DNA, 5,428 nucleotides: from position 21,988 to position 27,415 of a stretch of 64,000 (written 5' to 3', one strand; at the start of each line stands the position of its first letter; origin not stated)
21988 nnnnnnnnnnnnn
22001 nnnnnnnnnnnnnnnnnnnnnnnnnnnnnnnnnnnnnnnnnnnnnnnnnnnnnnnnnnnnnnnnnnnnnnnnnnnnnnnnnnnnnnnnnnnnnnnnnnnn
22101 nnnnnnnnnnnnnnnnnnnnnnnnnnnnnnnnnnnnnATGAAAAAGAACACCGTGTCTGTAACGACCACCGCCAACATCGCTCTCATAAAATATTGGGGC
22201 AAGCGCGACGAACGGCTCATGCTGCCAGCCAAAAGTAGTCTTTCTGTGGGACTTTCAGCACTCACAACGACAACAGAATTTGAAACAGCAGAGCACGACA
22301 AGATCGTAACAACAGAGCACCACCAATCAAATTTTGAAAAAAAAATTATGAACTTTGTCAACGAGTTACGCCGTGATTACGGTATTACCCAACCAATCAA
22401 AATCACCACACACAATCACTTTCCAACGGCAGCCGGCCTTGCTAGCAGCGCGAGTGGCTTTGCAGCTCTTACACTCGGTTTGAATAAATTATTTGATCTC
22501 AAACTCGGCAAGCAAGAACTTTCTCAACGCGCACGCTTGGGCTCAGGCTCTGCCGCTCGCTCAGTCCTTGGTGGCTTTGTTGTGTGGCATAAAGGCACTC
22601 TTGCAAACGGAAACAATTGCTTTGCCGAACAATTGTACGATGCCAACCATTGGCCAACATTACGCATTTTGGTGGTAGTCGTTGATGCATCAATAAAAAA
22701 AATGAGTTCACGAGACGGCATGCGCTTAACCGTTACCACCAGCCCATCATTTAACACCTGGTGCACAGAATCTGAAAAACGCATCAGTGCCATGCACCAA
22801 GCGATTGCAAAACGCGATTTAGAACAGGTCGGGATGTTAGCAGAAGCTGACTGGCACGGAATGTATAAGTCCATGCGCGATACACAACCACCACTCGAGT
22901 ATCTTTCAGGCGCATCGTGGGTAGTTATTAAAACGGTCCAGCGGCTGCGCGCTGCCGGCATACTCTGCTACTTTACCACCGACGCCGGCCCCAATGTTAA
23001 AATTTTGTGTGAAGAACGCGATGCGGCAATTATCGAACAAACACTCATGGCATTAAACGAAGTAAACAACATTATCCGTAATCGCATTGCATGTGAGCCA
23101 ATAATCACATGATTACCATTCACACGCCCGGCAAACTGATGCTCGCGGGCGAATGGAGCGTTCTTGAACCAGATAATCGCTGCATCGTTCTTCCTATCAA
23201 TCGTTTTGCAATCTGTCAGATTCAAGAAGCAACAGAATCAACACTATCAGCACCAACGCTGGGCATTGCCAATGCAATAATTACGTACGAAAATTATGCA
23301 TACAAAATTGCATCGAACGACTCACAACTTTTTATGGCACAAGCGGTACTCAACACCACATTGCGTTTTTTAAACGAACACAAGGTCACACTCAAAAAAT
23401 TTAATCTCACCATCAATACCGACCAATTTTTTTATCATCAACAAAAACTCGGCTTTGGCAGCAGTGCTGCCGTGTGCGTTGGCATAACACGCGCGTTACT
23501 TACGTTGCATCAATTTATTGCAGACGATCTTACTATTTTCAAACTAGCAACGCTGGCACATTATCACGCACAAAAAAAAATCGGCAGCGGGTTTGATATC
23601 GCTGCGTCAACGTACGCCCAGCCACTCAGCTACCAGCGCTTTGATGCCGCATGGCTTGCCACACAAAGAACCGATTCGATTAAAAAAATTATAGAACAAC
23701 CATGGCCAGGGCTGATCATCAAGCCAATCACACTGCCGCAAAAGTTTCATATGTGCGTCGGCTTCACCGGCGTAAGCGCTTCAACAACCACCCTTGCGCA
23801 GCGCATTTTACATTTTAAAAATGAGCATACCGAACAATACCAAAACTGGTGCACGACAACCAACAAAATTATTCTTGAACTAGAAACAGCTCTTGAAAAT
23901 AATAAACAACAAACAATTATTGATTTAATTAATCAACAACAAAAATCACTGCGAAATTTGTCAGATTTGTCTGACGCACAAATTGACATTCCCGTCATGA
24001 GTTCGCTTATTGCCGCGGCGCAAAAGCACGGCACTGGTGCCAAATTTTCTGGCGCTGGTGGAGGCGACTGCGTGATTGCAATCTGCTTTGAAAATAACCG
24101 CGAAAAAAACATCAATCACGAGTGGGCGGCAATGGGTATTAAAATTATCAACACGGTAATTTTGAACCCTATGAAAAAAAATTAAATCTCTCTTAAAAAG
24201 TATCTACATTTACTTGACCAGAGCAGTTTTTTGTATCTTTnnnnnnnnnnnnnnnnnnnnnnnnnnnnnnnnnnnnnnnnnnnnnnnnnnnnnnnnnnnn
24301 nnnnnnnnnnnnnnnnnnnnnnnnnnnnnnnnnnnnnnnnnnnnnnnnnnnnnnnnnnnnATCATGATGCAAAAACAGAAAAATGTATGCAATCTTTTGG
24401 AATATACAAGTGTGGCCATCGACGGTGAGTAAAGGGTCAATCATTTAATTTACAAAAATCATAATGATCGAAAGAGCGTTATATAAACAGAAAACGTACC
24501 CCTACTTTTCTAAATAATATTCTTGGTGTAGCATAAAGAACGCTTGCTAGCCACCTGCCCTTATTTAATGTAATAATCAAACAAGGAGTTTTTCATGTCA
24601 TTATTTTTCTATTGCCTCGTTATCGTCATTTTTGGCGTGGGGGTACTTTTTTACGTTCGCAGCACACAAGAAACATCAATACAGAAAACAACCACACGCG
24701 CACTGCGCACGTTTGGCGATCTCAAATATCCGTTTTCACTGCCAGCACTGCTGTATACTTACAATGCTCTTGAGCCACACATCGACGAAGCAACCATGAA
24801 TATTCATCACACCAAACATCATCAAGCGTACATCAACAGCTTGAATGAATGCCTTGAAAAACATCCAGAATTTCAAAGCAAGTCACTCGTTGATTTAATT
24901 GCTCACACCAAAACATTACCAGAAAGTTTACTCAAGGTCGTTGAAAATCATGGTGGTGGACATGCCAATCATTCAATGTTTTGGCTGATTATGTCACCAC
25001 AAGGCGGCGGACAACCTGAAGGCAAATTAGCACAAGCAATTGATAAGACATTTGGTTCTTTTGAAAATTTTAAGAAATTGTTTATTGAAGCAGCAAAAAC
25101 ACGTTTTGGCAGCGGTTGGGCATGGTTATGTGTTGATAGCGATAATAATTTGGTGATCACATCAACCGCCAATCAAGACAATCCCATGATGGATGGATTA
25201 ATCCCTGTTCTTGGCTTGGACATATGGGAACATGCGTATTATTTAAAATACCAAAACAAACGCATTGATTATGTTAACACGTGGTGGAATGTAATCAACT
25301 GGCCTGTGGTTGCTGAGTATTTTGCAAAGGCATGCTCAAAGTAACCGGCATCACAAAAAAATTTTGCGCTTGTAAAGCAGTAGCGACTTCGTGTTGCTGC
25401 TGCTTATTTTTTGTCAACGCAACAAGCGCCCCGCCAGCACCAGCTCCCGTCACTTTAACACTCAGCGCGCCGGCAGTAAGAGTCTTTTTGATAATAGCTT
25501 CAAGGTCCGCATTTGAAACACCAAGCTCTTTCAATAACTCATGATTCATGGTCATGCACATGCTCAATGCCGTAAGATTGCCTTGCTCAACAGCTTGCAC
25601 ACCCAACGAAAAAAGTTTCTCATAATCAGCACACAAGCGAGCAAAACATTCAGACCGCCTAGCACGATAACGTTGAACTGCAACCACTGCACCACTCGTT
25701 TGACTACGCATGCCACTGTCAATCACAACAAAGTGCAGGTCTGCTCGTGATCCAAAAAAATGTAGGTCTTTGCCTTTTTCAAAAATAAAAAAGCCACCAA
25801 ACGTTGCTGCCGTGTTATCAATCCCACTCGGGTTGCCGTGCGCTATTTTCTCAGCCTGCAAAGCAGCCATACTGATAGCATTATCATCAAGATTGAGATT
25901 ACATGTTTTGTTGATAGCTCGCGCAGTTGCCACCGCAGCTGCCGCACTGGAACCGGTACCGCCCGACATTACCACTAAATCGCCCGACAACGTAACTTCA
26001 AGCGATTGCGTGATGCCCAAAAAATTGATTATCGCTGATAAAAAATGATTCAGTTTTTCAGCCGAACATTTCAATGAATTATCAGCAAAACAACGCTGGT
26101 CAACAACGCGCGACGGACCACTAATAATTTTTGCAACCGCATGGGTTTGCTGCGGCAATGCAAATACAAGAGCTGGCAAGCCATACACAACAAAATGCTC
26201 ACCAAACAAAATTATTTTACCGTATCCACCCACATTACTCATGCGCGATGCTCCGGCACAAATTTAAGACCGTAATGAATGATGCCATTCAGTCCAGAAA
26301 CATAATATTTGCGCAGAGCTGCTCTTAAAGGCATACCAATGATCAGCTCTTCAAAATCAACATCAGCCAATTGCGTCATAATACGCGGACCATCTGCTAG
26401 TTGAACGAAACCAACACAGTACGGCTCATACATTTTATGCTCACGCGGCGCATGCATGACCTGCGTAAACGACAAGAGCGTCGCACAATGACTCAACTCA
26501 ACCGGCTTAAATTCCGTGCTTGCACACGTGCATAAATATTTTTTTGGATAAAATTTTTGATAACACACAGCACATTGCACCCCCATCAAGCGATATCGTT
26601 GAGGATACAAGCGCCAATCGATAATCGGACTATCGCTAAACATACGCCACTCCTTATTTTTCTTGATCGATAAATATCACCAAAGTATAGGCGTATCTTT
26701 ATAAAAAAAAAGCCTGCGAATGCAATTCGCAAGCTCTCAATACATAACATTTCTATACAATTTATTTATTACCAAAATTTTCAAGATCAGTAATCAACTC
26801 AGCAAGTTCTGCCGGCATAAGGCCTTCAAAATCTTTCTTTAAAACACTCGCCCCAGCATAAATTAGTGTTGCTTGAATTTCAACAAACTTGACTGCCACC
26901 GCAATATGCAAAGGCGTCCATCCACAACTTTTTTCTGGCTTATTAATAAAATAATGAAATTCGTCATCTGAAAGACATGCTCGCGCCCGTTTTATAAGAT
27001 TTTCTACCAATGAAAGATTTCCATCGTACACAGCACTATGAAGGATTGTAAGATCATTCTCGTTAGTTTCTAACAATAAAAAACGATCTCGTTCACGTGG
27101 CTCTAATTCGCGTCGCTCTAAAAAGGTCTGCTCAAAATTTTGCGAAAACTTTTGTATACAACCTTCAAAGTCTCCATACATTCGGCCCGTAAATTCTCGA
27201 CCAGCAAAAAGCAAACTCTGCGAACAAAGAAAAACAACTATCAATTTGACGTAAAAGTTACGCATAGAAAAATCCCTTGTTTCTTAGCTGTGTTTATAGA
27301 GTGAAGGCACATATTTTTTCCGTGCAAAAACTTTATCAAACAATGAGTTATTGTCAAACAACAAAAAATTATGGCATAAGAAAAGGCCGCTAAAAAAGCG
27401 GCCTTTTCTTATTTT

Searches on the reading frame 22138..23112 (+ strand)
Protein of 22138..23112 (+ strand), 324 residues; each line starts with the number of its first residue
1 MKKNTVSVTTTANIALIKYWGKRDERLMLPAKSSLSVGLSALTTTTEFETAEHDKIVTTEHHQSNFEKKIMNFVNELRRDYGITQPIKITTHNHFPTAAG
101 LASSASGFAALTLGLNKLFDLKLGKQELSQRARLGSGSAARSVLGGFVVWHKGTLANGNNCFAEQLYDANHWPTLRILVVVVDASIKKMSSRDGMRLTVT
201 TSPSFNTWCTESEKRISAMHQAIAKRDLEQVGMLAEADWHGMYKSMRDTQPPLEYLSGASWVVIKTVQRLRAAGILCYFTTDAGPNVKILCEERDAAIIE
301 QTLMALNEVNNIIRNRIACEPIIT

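Call 73: search_protein_families(library=pfam, proteins=[window:22138-23112:+], max_evalue=0.0001)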
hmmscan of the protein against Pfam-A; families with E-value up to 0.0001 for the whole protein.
window:22138-23112:+ (324 aa): 3 families
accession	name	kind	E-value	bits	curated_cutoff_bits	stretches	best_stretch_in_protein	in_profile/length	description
PF22700.2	MVD-like_N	-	1.2e-52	178.2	27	1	12-163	3-157/157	Diphosphomevalonate decarboxylase-like N-terminal domain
PF18376.6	MDD_C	-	3e-22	79.8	23.2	1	177-306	1-133/186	Mevalonate 5-diphosphate decarboxylase C-terminal domain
PF00288.32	GHMP_kinases_N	-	1.1e-11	45.2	22.3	1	70-137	3-68/87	GHMP kinases N terminal domain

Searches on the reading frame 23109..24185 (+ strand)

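Call 73: search_protein_families(library=pfam, proteins=[window:23109-24185:+], max_evalue=0.0001)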
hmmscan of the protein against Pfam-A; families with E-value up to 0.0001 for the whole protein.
window:23109-24185:+ (358 aa): 2 families
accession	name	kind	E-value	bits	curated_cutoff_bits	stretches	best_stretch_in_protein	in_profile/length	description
PF00288.32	GHMP_kinases_N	-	7.2e-09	36.2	22.3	1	91-170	14-86/87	GHMP kinases N terminal domain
PF08544.19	GHMP_kinases_C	-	9e-09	36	21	1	261-343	4-83/85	GHMP kinases C terminal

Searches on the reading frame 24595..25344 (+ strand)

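Call 73: search_protein_families(library=pfam, proteins=[window:24595-25344:+], max_evalue=0.0001)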
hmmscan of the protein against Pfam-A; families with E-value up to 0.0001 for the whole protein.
window:24595-25344:+ (249 aa): 2 families
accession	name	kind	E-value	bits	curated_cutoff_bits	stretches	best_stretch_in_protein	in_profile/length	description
PF02777.23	Sod_Fe_C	-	6.1e-43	145.5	20.9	1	141-241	1-101/102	Iron/manganese superoxide dismutases, C-terminal domain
PF00081.27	Sod_Fe_N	-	5.5e-27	94.5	27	1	47-134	2-82/82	Iron/manganese superoxide dismutases, alpha-hairpin domain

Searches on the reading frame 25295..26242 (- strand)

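Call 73: search_protein_families(library=pfam, proteins=[window:25295-26242:-], max_evalue=0.0001)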
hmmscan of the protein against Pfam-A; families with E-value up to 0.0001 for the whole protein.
window:25295-26242:- (315 aa): 2 families
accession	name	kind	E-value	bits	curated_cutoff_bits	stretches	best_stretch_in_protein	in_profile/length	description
PF00288.32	GHMP_kinases_N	-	1.9e-13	50.9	22.3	1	75-150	14-87/87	GHMP kinases N terminal domain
PF08544.19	GHMP_kinases_C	-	2.5e-12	47.5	21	1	216-293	3-82/85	GHMP kinases C terminal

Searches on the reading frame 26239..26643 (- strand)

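Call 73: search_protein_families(library=pfam, proteins=[window:26239-26643:-], max_evalue=0.0001)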
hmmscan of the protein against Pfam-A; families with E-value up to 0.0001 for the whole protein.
window:26239-26643:- (134 aa): 1 family
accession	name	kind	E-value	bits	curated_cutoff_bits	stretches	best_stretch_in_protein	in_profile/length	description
PF01796.24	OB_ChsH2_C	-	5.8e-16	58.6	27.1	1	48-110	2-64/65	ChsH2, C-terminal OB-fold domain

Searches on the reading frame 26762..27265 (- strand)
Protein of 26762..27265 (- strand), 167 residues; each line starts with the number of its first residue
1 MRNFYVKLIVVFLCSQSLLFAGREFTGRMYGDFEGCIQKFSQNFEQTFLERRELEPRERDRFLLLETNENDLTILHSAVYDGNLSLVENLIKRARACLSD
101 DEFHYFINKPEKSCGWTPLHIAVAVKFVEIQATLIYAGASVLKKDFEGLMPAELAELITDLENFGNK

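Call 3: search_protein_families(library=pfam, proteins=[window:26762-27265:-], max_evalue=1)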
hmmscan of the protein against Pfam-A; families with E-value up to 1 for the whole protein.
window:26762-27265:- (167 aa): 5 families
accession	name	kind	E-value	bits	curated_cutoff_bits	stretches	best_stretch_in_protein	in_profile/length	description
PF00023.36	Ank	-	4.8e-10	39.6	21.1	2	114-145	1-32/33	Ankyrin repeat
PF12796.13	Ank_2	-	7.1e-08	33.3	27.3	1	67-145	22-90/90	Ankyrin repeats (3 copies)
PF13637.12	Ank_4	-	1.2e-06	29.1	22.7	2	103-124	19-39/50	Ankyrin repeats (many copies)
PF13857.12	Ank_5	-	1.3e-06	29.1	27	1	68-94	13-39/56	Ankyrin repeats (many copies)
PF13606.12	Ank_3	-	8.7e-06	26.1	22.3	2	72-93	3-24/30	Ankyrin repeat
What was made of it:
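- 26762..27265 (-): Ankyrin-repeat protein with a signal peptide, flanking the cluster (context). Pfam Ank 4.8e-10 (call 3).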

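Call 4: search_protein_families(library=ncbifam, proteins=[window:26762-27265:-], max_evalue=1)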
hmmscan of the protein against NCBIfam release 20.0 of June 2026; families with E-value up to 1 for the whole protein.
window:26762-27265:- (167 aa): 4 families
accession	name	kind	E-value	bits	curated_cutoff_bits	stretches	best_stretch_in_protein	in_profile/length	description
NF043029.1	T4SS_AnkY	equivalog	0.00042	18.9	600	1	71-155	458-531/543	Dot/Icm T4SS effector AnkY/LegA9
NF043019.1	T4SS_AnkC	equivalog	0.014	14.2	450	1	52-141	108-193/459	Dot/Icm T4SS effector AnkC/LegA12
TIGR01822.1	2am3keto_CoA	equivalog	0.11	11.4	493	1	70-105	98-133/393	glycine C-acetyltransferase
NF005394.0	PRK06939.1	equivalog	0.15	10.8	460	1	69-104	101-136/397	glycine C-acetyltransferase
